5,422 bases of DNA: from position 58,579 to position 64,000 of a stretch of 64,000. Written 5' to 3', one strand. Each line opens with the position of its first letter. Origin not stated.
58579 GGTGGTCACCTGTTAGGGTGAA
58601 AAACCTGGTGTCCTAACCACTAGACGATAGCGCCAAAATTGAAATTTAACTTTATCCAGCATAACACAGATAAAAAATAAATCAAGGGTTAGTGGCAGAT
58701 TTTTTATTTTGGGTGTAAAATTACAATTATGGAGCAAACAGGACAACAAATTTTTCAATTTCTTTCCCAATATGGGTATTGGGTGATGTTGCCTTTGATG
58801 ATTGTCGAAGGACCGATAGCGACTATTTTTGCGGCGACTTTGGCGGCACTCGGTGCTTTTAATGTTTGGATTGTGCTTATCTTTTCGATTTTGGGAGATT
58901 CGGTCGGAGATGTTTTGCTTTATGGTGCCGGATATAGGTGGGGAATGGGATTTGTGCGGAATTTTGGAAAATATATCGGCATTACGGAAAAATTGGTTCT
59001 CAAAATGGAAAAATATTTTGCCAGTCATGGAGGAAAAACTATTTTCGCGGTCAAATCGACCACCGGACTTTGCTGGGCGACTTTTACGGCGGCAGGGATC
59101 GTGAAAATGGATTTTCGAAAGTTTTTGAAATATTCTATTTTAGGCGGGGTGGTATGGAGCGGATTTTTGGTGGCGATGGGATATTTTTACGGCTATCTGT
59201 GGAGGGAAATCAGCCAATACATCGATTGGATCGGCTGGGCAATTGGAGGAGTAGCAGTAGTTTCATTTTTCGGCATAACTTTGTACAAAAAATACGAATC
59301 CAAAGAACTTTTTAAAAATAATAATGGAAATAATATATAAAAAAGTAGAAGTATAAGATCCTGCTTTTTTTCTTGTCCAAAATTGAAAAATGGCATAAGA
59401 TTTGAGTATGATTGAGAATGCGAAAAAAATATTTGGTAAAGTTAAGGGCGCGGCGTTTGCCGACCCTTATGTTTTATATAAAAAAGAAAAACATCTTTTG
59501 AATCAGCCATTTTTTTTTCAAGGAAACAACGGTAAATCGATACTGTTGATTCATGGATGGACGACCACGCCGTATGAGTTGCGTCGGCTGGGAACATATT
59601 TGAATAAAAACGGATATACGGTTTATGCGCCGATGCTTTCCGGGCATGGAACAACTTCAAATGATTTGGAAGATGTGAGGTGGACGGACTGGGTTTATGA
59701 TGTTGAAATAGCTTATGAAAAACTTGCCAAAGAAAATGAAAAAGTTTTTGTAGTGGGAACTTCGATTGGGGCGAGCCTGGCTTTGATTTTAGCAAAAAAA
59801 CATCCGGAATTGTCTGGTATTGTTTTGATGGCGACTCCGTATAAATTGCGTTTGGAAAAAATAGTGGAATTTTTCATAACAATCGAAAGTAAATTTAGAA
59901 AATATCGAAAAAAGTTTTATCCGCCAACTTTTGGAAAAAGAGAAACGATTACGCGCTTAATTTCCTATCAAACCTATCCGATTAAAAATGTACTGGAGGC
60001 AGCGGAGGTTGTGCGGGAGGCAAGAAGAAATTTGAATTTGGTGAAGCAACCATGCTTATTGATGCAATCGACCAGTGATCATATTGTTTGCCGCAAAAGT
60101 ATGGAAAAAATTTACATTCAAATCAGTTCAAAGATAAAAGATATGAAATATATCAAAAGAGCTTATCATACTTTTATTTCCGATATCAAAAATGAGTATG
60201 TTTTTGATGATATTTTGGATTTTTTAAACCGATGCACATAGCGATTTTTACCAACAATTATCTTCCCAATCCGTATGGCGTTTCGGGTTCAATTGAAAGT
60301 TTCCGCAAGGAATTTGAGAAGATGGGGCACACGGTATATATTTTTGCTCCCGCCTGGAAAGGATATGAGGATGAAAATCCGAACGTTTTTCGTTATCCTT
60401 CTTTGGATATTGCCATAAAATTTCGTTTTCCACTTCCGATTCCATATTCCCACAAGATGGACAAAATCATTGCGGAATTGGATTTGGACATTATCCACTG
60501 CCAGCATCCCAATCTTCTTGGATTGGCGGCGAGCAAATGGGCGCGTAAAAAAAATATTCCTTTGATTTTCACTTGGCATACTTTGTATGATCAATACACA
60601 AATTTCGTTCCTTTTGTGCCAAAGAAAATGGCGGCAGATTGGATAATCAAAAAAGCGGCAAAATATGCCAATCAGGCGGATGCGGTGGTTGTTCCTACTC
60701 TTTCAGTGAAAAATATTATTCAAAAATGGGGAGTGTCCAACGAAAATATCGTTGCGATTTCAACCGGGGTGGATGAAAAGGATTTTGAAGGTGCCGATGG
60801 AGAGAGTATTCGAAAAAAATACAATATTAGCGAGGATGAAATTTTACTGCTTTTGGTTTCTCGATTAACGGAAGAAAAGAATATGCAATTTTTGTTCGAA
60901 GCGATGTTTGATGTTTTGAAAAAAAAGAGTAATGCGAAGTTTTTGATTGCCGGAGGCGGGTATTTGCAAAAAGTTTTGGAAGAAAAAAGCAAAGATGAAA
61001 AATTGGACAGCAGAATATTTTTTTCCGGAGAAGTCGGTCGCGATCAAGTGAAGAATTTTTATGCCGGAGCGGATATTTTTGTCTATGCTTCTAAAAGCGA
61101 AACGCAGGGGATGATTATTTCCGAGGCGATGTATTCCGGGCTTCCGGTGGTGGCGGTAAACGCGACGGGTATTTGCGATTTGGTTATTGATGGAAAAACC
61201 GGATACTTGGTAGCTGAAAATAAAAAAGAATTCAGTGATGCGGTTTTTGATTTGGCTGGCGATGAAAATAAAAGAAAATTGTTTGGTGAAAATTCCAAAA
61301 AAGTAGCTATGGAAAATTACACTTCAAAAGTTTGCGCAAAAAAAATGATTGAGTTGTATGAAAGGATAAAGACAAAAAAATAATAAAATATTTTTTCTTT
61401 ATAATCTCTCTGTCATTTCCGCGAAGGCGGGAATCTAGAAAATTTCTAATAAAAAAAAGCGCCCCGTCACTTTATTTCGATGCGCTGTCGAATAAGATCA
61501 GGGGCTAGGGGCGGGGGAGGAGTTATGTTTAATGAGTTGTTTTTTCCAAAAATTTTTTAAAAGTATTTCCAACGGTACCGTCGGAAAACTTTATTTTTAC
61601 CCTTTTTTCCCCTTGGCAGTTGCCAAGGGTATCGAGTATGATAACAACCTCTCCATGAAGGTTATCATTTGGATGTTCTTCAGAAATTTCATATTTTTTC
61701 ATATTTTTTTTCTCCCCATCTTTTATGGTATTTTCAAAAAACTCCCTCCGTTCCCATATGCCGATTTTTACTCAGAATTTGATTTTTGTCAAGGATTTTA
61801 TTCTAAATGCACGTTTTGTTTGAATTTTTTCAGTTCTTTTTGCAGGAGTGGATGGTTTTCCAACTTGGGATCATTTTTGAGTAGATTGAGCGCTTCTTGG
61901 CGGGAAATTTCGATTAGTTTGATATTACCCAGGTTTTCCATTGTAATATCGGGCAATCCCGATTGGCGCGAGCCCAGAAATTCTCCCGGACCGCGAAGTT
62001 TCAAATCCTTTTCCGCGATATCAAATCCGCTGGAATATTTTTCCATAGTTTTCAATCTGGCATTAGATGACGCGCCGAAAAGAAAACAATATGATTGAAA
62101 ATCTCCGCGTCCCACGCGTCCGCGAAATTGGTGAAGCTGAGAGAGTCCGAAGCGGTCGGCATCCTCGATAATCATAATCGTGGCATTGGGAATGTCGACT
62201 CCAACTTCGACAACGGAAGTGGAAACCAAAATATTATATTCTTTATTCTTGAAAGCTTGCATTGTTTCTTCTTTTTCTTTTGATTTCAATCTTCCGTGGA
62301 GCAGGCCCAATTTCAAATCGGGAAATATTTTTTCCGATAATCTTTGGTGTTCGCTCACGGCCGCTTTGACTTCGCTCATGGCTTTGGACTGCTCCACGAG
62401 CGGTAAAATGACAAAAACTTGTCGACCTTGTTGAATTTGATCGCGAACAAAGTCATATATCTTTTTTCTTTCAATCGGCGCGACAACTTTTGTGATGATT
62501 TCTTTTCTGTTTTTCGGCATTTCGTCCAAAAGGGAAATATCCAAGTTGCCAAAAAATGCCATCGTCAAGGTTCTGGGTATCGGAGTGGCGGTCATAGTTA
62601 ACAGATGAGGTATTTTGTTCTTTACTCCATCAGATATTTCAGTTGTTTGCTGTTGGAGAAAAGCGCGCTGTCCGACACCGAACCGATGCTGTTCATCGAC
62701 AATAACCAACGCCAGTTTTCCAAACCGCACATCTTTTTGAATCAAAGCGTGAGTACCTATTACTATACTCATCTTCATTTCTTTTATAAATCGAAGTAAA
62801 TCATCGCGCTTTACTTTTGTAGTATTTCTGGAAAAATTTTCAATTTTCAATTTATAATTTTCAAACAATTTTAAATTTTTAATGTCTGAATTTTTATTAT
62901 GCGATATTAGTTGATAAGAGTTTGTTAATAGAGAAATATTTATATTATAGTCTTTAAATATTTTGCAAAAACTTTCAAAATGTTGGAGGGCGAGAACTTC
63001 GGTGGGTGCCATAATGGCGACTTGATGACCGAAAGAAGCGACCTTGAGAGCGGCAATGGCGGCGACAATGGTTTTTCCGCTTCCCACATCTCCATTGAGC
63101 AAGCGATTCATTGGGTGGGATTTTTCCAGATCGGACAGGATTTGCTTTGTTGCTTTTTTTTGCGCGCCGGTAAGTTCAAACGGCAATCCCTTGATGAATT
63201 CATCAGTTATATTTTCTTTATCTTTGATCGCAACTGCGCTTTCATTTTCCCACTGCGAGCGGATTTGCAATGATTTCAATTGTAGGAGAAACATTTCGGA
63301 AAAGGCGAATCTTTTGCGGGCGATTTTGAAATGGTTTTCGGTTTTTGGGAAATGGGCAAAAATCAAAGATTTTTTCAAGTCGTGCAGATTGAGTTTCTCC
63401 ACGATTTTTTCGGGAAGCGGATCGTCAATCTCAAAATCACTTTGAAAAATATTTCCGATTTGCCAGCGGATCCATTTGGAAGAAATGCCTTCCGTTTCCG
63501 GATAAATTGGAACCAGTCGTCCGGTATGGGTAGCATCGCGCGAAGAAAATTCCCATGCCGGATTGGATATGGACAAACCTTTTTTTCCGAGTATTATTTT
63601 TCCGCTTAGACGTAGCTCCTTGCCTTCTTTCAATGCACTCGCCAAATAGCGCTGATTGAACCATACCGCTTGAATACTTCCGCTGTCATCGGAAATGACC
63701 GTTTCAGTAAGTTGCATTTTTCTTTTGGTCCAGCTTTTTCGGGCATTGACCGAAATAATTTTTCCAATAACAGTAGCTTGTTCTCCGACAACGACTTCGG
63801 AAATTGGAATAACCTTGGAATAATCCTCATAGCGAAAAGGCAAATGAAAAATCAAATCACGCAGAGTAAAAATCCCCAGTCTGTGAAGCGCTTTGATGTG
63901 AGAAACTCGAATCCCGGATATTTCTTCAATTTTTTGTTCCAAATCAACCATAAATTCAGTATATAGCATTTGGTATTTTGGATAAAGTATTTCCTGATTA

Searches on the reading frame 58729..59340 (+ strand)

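Call 23: search_protein_families(library=pfam, proteins=[window:58729-59340:+])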
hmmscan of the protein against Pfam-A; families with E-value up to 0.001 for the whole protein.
window:58729-59340:+ (203 aa): 1 family
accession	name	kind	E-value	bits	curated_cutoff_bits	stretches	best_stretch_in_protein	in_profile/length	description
PF09335.16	VTT_dom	-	2e-11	44.9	33.9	1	37-152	6-122/123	VTT domain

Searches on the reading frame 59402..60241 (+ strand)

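Call 8: search_protein_families(library=pfam, proteins=[window:59402-60241:+])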
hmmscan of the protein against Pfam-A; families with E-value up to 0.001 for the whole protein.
window:59402-60241:+ (279 aa): 5 families
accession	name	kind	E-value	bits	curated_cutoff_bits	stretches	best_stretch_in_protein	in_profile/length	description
PF12146.15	Hydrolase_4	-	3.3e-26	92.5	27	1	45-261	5-237/239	Serine aminopeptidase, S33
PF00561.26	Abhydrolase_1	-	3.1e-16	60.2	25.8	1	46-152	2-112/245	alpha/beta hydrolase fold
PF12697.13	Abhydrolase_6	-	6.5e-10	40.5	26.3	1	47-151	1-100/217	Alpha/beta hydrolase family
PF00326.27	Peptidase_S9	-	6.6e-05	22.9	22.6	0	87-278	38-209/213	Prolyl oligopeptidase family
PF20408.4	Abhydrolase_11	-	0.00011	22.5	27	0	104-147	67-109/193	Alpha/beta hydrolase domain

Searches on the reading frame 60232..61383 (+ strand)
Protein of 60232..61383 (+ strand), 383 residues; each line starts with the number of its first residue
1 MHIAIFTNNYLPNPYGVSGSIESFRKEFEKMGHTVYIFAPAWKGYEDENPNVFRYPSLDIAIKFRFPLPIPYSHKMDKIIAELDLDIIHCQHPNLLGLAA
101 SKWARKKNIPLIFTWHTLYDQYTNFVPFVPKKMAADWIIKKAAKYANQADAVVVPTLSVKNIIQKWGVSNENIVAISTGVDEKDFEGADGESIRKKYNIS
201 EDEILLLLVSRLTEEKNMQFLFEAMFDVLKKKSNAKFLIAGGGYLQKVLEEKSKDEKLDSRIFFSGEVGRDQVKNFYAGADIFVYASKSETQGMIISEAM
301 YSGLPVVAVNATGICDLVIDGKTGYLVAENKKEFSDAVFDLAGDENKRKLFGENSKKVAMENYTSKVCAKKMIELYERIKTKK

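Call 8: search_protein_families(library=pfam, proteins=[window:60232-61383:+])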
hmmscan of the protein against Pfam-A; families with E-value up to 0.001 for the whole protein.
window:60232-61383:+ (383 aa): 7 families
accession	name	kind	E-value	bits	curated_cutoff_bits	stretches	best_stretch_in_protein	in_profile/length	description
PF00534.26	Glycos_transf_1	-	5.1e-39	134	26.4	1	191-357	3-171/172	Glycosyl transferases group 1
PF13692.12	Glyco_trans_1_4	-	1.1e-32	113.7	27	1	205-343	3-141/142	Glycosyl transferases group 1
PF13439.12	Glyco_transf_4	-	1.2e-30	107.2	28.5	1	16-182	3-168/170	Glycosyltransferase Family 4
PF13579.12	Glyco_trans_4_4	-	2e-13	51.4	29.7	1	21-179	7-158/158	Glycosyl transferase 4-like domain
PF13477.12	Glyco_trans_4_2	-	5.5e-05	23.8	23.4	1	26-120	18-113/139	Glycosyl transferase 4-like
PF13524.12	Glyco_trans_1_2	-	0.00013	22.3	25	1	224-372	4-142/144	Glycosyl transferase-like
PF20706.3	GT4-conflict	-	0.00044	19.8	26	1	111-345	109-340/385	Family 4 Glycosyltransferase in conflict systems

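Call 40: find_encoding_contigs(protein=window:60232-61383:+, flank=10000, max_places=3)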
Protein window:60232-61383:+ (383 aa): 24 contigs read that carry it; 3 places shown.
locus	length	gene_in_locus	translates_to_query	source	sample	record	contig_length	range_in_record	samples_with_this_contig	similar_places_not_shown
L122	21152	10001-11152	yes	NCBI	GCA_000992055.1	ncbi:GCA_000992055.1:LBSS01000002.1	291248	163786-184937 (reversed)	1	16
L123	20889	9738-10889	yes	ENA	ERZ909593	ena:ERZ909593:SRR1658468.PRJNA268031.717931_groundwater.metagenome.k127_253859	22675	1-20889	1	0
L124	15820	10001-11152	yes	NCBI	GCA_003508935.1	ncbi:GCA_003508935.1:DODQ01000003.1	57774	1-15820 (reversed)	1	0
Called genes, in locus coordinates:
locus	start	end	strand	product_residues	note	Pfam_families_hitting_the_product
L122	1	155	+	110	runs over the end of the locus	-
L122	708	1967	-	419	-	PF12229:PG_binding_4, PF04294:VanW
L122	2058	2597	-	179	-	PF00011:HSP20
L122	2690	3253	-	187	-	-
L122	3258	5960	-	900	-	PF00133:tRNA-synt_1, PF09334:tRNA-synt_1g, PF08264:Anticodon_1, PF10458:Val_tRNA-synt_C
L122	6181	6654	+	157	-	-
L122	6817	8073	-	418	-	PF00814:TsaD, PF22521:HypF_C_2 (faint)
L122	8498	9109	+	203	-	PF09335:VTT_dom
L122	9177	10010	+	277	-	PF00561:Abhydrolase_1, PF12146:Hydrolase_4, PF12697:Abhydrolase_6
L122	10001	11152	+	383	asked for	PF13439:Glyco_transf_4, PF13579:Glyco_trans_4_4, PF00534:Glycos_transf_1, PF13692:Glyco_trans_1_4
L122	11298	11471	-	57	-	-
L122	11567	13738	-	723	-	PF17191:RecG_wedge, PF01336:tRNA_anti-codon, PF00270:DEAD, PF04851:ResIII, PF00271:Helicase_C, PF22590:Cas3-like_C_2 (weak), PF19833:RecG_dom3_C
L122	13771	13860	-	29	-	-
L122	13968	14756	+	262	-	PF01177:Asp_Glu_race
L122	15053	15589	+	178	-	-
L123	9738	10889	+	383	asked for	PF13439:Glyco_transf_4, PF13579:Glyco_trans_4_4, PF00534:Glycos_transf_1, PF13692:Glyco_trans_1_4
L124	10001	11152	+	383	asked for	PF13439:Glyco_transf_4, PF13579:Glyco_trans_4_4, PF00534:Glycos_transf_1, PF13692:Glyco_trans_1_4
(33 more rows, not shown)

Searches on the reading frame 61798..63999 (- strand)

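Call 23: search_protein_families(library=pfam, proteins=[window:61798-63999:-])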
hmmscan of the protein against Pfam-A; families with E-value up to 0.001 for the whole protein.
window:61798-63999:- (733 aa): 7 families
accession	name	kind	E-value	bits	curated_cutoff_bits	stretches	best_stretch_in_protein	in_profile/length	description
PF17191.10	RecG_wedge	-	9.9e-26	90.7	23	1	33-179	11-153/162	RecG wedge domain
PF00270.35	DEAD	-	2e-22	80.2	26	1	279-478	3-164/167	DEAD/DEAH box helicase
PF00271.37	Helicase_C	-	4.7e-21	75.5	23.5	1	517-631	9-108/110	Helicase conserved C-terminal domain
PF04851.21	ResIII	-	3.1e-12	47.1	22.5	1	275-473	3-162/164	Type III restriction enzyme, res subunit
PF19833.4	RecG_dom3_C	-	8.3e-11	42.2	26.8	1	657-728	3-78/87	ATP-dependent DNA helicase RecG, domain 3, C-terminal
PF01336.31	tRNA_anti-codon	-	5e-09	36.4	27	1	76-150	2-73/75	OB-fold nucleic acid binding domain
PF22590.2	Cas3-like_C_2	-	4.9e-07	30.4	27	1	541-631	9-103/106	CRISPR-associated nuclease/helicase Cas3, C-terminal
